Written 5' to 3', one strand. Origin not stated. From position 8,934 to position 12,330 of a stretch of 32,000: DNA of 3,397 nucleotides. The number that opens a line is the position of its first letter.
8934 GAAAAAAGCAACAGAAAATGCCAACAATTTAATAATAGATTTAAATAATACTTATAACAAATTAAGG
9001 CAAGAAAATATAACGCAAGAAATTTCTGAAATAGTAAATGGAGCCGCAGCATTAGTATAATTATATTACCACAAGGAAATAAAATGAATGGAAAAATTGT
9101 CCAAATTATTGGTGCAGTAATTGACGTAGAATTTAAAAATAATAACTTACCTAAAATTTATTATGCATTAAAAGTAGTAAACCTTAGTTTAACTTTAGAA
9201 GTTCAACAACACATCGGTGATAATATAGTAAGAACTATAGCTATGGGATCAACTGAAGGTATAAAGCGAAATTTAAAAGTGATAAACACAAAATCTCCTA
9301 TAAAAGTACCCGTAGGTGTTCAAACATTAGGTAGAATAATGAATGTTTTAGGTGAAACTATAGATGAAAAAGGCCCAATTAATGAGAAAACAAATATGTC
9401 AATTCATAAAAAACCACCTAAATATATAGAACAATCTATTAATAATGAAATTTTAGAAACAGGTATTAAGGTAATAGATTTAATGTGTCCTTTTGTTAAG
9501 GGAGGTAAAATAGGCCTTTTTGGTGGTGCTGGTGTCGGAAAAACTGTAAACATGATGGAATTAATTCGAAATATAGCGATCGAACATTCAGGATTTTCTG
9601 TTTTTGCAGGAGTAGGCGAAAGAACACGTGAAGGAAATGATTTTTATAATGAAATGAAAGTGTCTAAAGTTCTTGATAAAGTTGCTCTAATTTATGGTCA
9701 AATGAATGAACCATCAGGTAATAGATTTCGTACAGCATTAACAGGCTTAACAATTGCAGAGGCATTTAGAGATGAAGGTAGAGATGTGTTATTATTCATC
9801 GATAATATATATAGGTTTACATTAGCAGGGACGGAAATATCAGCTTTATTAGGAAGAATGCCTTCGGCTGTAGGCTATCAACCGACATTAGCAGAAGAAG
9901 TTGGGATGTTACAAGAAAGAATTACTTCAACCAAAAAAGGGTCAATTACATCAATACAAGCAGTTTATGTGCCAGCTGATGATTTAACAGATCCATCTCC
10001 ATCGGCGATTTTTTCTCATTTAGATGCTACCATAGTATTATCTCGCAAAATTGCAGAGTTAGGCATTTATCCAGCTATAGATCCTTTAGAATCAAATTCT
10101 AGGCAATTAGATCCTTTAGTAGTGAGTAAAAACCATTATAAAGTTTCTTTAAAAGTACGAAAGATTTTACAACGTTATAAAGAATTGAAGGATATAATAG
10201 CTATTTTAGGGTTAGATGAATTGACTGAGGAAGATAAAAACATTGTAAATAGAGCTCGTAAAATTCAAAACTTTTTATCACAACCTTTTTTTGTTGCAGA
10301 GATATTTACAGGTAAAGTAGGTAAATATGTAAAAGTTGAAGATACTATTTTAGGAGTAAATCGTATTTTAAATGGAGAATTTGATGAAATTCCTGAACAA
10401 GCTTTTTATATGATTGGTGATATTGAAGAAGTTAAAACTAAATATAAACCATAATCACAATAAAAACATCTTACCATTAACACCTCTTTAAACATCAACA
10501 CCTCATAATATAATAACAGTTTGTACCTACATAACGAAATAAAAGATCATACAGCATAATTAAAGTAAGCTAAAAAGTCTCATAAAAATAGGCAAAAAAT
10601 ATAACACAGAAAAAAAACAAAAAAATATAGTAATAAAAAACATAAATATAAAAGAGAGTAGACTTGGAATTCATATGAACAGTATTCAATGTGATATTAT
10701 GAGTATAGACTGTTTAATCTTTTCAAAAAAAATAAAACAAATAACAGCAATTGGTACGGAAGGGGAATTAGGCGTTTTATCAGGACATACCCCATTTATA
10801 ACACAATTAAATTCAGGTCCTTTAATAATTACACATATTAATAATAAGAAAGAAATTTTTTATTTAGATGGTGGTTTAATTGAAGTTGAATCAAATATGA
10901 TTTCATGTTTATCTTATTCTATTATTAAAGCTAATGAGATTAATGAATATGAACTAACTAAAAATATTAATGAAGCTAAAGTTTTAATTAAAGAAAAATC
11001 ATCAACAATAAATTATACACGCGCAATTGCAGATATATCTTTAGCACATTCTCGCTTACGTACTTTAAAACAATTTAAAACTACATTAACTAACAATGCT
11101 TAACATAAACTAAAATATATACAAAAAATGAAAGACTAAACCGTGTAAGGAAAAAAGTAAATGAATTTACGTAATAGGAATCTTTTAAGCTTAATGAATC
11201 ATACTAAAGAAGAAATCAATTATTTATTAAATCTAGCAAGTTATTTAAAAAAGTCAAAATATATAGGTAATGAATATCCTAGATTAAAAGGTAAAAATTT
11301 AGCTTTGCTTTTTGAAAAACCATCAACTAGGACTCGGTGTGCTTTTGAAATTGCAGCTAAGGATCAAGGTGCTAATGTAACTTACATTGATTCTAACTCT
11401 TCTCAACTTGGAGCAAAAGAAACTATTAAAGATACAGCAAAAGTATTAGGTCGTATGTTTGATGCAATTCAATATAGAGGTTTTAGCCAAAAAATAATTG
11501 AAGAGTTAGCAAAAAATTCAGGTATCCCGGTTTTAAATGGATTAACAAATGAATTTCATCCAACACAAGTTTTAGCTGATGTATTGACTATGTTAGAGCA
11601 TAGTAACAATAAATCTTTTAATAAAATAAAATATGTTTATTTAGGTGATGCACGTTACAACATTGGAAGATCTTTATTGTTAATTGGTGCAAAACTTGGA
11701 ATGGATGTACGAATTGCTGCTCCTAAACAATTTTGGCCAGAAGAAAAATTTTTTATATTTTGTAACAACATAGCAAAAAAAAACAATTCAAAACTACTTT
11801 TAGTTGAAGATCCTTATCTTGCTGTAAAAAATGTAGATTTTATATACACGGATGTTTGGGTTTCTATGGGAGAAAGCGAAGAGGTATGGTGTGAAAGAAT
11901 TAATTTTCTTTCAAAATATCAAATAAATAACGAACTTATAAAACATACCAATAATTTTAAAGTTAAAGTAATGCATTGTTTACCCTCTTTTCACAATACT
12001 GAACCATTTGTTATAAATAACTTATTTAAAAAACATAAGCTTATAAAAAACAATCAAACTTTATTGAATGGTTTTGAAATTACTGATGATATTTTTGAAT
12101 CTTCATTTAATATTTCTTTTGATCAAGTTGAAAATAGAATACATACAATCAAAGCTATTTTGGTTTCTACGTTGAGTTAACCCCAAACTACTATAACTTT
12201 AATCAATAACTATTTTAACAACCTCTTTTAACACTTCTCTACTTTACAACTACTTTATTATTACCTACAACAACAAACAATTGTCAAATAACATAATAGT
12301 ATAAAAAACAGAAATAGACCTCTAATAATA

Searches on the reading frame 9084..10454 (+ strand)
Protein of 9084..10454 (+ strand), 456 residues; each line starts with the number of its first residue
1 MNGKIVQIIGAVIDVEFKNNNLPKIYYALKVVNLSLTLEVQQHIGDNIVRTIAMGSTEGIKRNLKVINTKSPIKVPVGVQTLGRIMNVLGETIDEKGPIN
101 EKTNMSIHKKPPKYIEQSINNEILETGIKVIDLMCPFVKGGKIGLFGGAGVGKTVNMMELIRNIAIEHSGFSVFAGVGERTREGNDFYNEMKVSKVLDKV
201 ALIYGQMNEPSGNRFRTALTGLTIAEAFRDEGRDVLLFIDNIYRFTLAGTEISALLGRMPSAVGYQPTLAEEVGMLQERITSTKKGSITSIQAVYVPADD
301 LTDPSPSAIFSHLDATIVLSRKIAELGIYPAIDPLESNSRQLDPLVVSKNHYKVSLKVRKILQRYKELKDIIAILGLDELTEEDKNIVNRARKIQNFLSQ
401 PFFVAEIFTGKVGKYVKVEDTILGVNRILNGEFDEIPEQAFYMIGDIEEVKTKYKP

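Call 7: search_protein_families(library=ncbifam, proteins=[window:9084-10454:+])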
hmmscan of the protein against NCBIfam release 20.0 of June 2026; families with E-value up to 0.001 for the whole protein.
window:9084-10454:+ (456 aa): 36 families (the best 25 are shown)
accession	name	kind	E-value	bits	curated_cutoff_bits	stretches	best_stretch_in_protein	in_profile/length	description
TIGR01039.1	atpD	equivalog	1.9e-241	801.7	462.85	1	2-454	2-459/462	F0F1 ATP synthase subunit beta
TIGR03305.1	alt_F1F0_F1_bet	exception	6e-173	575.7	752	1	3-449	1-448/449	alternate F1F0 ATPase, F1 subunit beta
NF045858.1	glide_MMOB1670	exception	1.2e-145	486.9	850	1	3-455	230-691/705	MMOB1670 family gliding motility ATPase complex subunit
NF045934.1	MSC_0618_beta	exception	2.1e-136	455.3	570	1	3-450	1-450/451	MSC_0618 family F1-like ATPase beta subunit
TIGR02546.1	III_secr_ATP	equivalog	6e-76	255.8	604.75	1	2-401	6-404/423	type III secretion system ATPase SctN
TIGR03496.1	FliI_clade1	equivalog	8.6e-74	248.8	619.1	1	3-401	1-397/414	flagellar protein export ATPase FliI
TIGR01026.1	fliI_yscN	subfamily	1.1e-72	245.2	379.5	1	2-401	24-421/440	FliI/YscN family ATPase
TIGR03497.1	FliI_clade2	equivalog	6e-72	242.9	629.8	1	3-400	1-394/413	flagellar protein export ATPase FliI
TIGR03498.1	FliI_clade3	equivalog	2.7e-71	240.4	587.45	1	44-400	43-399/418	flagellar protein export ATPase FliI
NF005391.0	PRK06936.1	equivalog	8.3e-63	212.7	657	1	2-401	24-420/439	type III secretion system ATPase SctN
NF006290.1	PRK08472.1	equivalog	8.7e-63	212.6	644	1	3-401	20-415/433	flagellar protein export ATPase FliI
NF006012.0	PRK08149.1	equivalog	1.9e-62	211.6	594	1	7-402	15-413/431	type III secretion system ATPase SctN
NF006575.0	PRK09099.1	subfamily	2.2e-60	204.7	706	1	2-401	27-423/443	type III secretion system ATPase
NF005295.0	PRK06820.1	equivalog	1.3e-58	199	690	1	52-400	76-420/440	EscN/YscN/HrcN family type III secretion system ATPase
NF005765.0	PRK07594.1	equivalog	4.3e-50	170.7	715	1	52-378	68-389/433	EscN/YscN/HrcN family type III secretion system ATPase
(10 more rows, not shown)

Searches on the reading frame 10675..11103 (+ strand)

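Call 7: search_protein_families(library=ncbifam, proteins=[window:10675-11103:+])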
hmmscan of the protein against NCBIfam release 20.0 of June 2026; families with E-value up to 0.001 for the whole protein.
window:10675-11103:+ (142 aa): 21 families
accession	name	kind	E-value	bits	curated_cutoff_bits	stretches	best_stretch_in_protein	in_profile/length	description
NF001847.0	PRK00571.1-4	equivalog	1.2e-30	106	135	1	1-136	1-136/139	F0F1 ATP synthase subunit epsilon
TIGR01216.1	ATP_synt_epsi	equivalog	1.6e-28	99.3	67.25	1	4-131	2-129/130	ATP synthase F1 subunit epsilon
NF009980.0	PRK13446.1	equivalog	6.7e-19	68.2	129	1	2-133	3-133/136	F0F1 ATP synthase subunit epsilon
NF001851.0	PRK00571.2-4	equivalog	3.3e-18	66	131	1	1-119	2-120/135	F0F1 ATP synthase subunit epsilon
NF009982.0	PRK13448.1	equivalog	2.6e-15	56.7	146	1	1-121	1-119/135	F0F1 ATP synthase subunit epsilon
NF011323.0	PRK14736.1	subfamily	6.8e-15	55.2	145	1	1-104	1-104/133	F0F1 ATP synthase subunit epsilon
NF001852.0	PRK00571.2-5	equivalog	5.5e-14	52.5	145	1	1-118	1-119/124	F0F1 ATP synthase subunit epsilon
NF001846.0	PRK00571.1-3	equivalog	2.4e-13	50.5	132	1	1-129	1-132/137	F0F1 ATP synthase subunit epsilon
NF011322.0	PRK14735.1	equivalog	3.4e-13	49.7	202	1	4-132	3-130/139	F0F1 ATP synthase subunit epsilon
NF009983.0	PRK13449.1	equivalog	3.5e-13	49.7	106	1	5-81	5-82/88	ATP synthase F1 subunit epsilon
NF009977.0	PRK13442.1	equivalog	4.8e-13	49.1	80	1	3-96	5-98/102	F0F1 ATP synthase subunit epsilon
NF002403.0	PRK01474.1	equivalog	8.4e-11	42.4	131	1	3-103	4-106/112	F0F1 ATP synthase subunit epsilon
NF009979.0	PRK13444.1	equivalog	9.1e-11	42.2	163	1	4-115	6-116/127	F0F1 ATP synthase subunit epsilon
NF009978.0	PRK13443.1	equivalog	1.1e-10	41.8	148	1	2-110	3-110/136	F0F1 ATP synthase subunit epsilon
NF009984.0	PRK13450.1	equivalog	2.8e-10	40.2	164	1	2-129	3-129/133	F0F1 ATP synthase subunit epsilon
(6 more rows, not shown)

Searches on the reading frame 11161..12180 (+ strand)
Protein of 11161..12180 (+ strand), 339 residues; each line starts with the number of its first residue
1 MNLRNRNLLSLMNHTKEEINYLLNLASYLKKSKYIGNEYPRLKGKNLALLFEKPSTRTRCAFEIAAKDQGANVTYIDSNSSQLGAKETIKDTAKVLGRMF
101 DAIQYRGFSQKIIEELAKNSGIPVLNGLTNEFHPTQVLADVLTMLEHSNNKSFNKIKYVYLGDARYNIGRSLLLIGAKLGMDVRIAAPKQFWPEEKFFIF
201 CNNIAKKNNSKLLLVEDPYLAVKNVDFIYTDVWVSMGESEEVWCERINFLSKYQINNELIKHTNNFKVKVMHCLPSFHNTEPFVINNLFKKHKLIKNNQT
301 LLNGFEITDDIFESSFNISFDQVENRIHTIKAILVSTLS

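Call 7: search_protein_families(library=ncbifam, proteins=[window:11161-12180:+])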
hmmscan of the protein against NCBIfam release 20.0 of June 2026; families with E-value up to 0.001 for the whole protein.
window:11161-12180:+ (339 aa): 16 families
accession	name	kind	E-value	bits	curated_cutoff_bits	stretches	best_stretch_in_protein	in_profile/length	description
NF002470.0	PRK01713.1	equivalog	7.7e-148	492.3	545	1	1-338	3-333/334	ornithine carbamoyltransferase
NF003286.0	PRK04284.1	subfamily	4.2e-131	437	515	1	2-338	3-330/332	ornithine carbamoyltransferase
NF009213.0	PRK12562.1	subfamily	1.2e-122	409.4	559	1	3-338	4-332/334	ornithine carbamoyltransferase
TIGR00658.1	orni_carb_tr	equivalog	2.1e-118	394.9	280.85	1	6-338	1-303/304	ornithine carbamoyltransferase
NF001986.0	PRK00779.1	subfamily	6.9e-92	307.8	306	2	3-281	3-272/307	ornithine carbamoyltransferase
TIGR04384.1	putr_carbamoyl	exception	8e-77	258.6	500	1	12-281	6-275/330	putrescine carbamoyltransferase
NF011380.0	PRK14805.1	equivalog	6.7e-66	222.4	421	1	6-281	2-268/302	ornithine carbamoyltransferase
NF011379.0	PRK14804.1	equivalog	4.4e-42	144.3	373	1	6-276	7-272/311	ornithine carbamoyltransferase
NF002032.1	PRK00856.1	equivalog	2.8e-37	128.5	263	1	6-281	1-265/297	aspartate carbamoyltransferase catalytic subunit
TIGR00670.1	asp_carb_tr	equivalog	9.3e-36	123.5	236.95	1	6-287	1-275/304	aspartate carbamoyltransferase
NF003384.0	PRK04523.1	equivalog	1.8e-32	112.7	288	1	6-279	4-299/336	N-acetylornithine carbamoyltransferase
NF006046.0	PRK08192.1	equivalog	2e-21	76.6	512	1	3-293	4-294/339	aspartate carbamoyltransferase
NF010387.0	PRK13814.1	equivalog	6.3e-18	64.7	660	1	5-194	5-198/310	aspartate carbamoyltransferase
NF008853.0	PRK11891.1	equivalog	6e-16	58.1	560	1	6-278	89-360/430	aspartate carbamoyltransferase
NF005538.0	PRK07200.1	equivalog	8.1e-14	51.4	453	1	3-236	19-275/396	knotted carbamoyltransferase YgeW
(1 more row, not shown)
